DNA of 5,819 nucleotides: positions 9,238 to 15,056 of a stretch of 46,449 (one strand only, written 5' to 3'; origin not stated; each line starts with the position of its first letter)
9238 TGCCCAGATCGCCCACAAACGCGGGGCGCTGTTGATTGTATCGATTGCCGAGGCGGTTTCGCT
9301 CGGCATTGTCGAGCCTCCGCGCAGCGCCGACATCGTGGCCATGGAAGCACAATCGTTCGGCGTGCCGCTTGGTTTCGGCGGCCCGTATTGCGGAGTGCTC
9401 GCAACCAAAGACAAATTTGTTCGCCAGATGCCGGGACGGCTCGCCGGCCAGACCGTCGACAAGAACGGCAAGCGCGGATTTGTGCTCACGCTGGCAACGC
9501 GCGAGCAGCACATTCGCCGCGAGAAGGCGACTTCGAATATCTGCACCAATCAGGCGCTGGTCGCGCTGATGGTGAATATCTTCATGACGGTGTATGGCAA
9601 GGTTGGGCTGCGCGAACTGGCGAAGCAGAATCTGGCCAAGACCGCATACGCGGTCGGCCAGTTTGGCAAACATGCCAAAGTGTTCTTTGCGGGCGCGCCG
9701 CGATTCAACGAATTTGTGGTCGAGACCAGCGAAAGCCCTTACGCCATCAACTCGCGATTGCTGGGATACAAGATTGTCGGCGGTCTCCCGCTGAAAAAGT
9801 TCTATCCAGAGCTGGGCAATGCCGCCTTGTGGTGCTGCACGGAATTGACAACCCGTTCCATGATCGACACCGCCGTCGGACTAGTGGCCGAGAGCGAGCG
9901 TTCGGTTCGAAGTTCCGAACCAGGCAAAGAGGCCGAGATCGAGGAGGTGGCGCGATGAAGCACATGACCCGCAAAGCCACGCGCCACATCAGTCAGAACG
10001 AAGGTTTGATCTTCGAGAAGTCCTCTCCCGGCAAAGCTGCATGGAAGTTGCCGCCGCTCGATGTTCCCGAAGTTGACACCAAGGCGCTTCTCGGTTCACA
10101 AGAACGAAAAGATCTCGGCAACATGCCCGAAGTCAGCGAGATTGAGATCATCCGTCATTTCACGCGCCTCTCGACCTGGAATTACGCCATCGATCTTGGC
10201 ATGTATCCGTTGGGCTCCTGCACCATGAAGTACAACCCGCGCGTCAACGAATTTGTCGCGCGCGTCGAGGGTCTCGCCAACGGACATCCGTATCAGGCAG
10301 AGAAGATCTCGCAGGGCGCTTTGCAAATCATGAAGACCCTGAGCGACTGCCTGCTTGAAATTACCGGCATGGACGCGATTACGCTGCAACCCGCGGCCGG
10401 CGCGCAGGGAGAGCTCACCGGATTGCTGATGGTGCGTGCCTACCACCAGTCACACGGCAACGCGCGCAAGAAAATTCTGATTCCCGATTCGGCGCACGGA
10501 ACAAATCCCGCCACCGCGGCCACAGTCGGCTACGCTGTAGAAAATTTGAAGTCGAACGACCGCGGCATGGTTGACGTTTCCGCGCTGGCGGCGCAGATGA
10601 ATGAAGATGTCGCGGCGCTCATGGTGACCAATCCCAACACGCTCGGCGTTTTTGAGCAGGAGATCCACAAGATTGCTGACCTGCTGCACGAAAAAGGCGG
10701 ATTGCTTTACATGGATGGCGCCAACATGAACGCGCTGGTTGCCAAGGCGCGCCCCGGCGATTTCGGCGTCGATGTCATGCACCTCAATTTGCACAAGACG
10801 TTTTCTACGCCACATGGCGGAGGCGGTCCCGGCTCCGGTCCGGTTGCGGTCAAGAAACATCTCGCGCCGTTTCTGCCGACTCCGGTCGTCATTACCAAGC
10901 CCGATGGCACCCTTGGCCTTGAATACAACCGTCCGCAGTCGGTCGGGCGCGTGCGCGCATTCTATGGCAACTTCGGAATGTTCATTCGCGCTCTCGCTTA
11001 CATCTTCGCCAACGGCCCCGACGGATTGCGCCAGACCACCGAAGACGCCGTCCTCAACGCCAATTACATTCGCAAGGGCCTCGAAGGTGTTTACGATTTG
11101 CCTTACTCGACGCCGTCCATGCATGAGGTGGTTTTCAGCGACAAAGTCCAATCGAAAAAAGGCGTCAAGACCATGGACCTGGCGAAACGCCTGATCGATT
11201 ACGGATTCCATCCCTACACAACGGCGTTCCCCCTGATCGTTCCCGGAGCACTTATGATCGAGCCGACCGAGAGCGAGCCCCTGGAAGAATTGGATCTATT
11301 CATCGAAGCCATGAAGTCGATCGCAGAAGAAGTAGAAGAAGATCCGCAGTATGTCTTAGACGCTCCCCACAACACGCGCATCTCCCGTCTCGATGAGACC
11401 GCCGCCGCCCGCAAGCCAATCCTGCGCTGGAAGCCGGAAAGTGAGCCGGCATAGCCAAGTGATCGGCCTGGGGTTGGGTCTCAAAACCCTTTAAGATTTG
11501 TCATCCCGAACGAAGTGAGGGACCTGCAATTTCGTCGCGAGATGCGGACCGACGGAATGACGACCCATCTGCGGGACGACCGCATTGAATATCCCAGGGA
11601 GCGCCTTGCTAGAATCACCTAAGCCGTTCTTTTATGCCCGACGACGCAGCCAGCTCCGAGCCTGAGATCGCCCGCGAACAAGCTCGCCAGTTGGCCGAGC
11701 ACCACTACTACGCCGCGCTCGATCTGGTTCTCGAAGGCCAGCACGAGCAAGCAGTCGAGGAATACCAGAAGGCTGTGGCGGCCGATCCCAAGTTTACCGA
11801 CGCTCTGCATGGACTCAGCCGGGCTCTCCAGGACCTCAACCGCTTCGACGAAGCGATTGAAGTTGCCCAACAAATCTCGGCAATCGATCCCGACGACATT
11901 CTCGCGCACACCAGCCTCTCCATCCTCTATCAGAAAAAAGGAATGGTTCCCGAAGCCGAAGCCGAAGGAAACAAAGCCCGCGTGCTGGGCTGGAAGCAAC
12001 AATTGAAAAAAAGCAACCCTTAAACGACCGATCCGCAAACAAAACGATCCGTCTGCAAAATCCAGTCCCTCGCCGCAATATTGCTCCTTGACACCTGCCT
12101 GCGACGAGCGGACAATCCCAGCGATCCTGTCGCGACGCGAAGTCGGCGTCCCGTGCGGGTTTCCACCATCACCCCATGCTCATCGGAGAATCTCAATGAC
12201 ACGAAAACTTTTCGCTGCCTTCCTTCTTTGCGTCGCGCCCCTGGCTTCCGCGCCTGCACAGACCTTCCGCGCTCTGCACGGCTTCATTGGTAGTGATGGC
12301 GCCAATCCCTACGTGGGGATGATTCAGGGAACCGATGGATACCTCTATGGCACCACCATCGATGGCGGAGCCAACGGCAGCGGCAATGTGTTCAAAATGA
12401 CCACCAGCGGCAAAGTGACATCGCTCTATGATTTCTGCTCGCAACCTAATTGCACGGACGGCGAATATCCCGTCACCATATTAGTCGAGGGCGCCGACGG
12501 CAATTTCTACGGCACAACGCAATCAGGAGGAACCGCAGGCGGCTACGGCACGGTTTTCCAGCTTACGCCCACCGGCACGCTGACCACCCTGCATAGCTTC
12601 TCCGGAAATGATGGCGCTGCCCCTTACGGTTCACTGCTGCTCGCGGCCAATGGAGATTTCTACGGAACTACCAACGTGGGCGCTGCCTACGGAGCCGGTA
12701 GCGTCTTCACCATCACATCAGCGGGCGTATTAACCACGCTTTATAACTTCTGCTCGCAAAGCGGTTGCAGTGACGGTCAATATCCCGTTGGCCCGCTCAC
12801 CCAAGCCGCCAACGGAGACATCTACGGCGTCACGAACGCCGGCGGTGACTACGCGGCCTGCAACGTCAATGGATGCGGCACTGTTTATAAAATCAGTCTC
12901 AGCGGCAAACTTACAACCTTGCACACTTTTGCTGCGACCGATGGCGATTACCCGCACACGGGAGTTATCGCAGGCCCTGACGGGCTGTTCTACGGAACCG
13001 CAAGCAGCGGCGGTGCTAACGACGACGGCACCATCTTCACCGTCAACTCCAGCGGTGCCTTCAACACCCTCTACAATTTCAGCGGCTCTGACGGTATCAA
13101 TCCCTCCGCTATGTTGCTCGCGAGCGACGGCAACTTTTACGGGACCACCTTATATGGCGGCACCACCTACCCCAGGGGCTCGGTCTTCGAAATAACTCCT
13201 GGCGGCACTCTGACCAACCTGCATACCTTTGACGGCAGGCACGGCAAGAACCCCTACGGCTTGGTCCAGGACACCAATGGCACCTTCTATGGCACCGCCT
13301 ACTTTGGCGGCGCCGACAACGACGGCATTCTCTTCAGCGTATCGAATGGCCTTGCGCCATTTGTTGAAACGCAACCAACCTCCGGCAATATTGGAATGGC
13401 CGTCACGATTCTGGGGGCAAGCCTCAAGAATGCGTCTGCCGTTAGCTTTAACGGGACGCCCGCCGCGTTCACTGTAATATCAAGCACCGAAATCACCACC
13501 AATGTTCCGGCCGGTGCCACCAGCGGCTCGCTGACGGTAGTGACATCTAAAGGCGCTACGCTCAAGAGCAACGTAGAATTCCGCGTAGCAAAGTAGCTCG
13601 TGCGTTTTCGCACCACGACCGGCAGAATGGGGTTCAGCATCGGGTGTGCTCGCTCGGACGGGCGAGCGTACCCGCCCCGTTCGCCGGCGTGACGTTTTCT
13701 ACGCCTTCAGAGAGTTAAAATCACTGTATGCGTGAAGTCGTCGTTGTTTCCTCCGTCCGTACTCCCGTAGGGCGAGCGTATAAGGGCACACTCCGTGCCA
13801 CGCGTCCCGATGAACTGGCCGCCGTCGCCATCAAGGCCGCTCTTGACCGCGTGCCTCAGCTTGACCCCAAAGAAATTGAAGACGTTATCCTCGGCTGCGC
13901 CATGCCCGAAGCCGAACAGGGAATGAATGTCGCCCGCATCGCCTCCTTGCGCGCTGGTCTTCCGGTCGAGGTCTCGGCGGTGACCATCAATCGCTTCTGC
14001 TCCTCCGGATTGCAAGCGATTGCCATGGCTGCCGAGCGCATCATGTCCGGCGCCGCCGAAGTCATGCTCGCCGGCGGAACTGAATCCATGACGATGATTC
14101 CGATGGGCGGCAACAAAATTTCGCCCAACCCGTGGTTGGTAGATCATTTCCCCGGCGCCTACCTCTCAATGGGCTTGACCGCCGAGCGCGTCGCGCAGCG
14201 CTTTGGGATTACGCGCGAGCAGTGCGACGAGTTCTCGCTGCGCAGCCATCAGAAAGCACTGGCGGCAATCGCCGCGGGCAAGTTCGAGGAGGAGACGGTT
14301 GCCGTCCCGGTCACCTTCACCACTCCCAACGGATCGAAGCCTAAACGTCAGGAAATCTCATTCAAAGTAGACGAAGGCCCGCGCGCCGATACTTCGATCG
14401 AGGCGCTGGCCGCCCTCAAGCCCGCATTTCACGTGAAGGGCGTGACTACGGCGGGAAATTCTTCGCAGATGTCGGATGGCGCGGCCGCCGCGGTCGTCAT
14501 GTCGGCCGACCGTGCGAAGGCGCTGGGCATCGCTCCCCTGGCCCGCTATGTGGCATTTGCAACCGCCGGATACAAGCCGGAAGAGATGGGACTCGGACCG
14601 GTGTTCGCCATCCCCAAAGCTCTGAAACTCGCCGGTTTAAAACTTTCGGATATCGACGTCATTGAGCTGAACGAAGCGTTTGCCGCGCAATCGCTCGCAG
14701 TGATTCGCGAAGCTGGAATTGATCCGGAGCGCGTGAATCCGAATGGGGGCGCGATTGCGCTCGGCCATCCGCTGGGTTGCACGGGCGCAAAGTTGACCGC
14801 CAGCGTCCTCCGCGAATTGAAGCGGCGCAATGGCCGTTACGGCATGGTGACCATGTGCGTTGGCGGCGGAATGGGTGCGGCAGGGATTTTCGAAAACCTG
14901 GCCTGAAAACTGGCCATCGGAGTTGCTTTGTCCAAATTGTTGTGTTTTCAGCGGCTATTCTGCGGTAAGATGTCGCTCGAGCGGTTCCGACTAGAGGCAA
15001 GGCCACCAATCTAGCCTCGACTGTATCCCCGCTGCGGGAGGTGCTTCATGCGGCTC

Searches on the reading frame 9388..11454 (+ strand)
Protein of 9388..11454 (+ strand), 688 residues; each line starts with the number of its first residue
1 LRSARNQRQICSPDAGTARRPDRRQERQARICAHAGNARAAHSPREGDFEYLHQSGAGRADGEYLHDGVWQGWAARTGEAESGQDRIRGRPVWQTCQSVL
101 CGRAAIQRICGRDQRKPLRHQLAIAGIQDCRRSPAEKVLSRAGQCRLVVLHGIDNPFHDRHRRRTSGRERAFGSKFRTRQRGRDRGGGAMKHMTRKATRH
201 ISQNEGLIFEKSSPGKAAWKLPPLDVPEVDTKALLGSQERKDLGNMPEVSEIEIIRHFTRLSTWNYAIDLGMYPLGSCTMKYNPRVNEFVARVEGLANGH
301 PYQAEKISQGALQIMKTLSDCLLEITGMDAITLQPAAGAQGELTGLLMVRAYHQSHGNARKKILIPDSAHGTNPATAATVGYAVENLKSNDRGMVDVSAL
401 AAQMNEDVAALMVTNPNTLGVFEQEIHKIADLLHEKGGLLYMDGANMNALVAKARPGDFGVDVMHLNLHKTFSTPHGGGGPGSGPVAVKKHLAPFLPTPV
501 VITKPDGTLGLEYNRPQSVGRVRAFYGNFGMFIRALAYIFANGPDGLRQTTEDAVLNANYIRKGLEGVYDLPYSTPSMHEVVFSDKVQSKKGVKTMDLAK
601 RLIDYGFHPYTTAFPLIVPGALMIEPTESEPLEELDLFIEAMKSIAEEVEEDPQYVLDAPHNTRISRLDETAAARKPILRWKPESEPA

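Call 8: search_protein_families(library=pfam, proteins=[window:9388-11454:+])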
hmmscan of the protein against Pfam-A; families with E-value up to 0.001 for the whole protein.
window:9388-11454:+ (688 aa): 3 families
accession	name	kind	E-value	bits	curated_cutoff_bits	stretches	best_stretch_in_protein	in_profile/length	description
PF21478.3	GcvP2_C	-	1.7e-28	99.4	27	1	551-652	2-105/122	Glycine dehydrogenase, C-terminal domain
PF02347.22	GDC-P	-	3.4e-16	59.6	26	1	248-504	46-291/429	Glycine cleavage system P-protein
PF00266.25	Aminotran_5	-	1.6e-08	34.3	21.5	1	354-477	83-207/371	Aminotransferase class-V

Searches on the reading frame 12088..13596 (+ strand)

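Call 8: search_protein_families(library=pfam, proteins=[window:12088-13596:+])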
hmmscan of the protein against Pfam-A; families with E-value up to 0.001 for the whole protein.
window:12088-13596:+ (502 aa): 1 family
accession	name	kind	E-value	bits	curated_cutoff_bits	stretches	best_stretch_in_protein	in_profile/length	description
PF01833.30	TIG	-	1.7e-07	31.6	20.9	1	429-498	7-82/84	IPT/TIG domain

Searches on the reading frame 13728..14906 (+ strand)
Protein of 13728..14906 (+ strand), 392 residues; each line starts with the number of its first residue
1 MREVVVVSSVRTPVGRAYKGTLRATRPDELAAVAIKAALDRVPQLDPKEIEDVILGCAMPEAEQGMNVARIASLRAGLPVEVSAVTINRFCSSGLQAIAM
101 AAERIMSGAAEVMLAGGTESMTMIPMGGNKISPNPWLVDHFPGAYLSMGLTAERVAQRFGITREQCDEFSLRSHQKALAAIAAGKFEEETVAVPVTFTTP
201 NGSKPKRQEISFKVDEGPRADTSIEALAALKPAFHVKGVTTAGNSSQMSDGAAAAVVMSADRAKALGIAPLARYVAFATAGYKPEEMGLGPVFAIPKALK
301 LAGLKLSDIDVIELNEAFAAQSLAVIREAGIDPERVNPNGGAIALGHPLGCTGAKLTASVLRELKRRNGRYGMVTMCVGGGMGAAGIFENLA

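Call 8: search_protein_families(library=pfam, proteins=[window:13728-14906:+])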
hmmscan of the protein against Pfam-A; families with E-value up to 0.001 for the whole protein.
window:13728-14906:+ (392 aa): 3 families
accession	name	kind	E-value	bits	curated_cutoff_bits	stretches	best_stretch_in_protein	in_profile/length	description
PF00108.29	Thiolase_N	-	6.9e-73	245.7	26.4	1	4-260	1-259/260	Thiolase, N-terminal domain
PF02803.24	Thiolase_C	-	2.8e-48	163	27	1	269-389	2-122/123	Thiolase, C-terminal domain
PF00109.32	ketoacyl-synt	-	9.1e-07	29.2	20.8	1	80-122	163-205/252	Beta-ketoacyl synthase, N-terminal domain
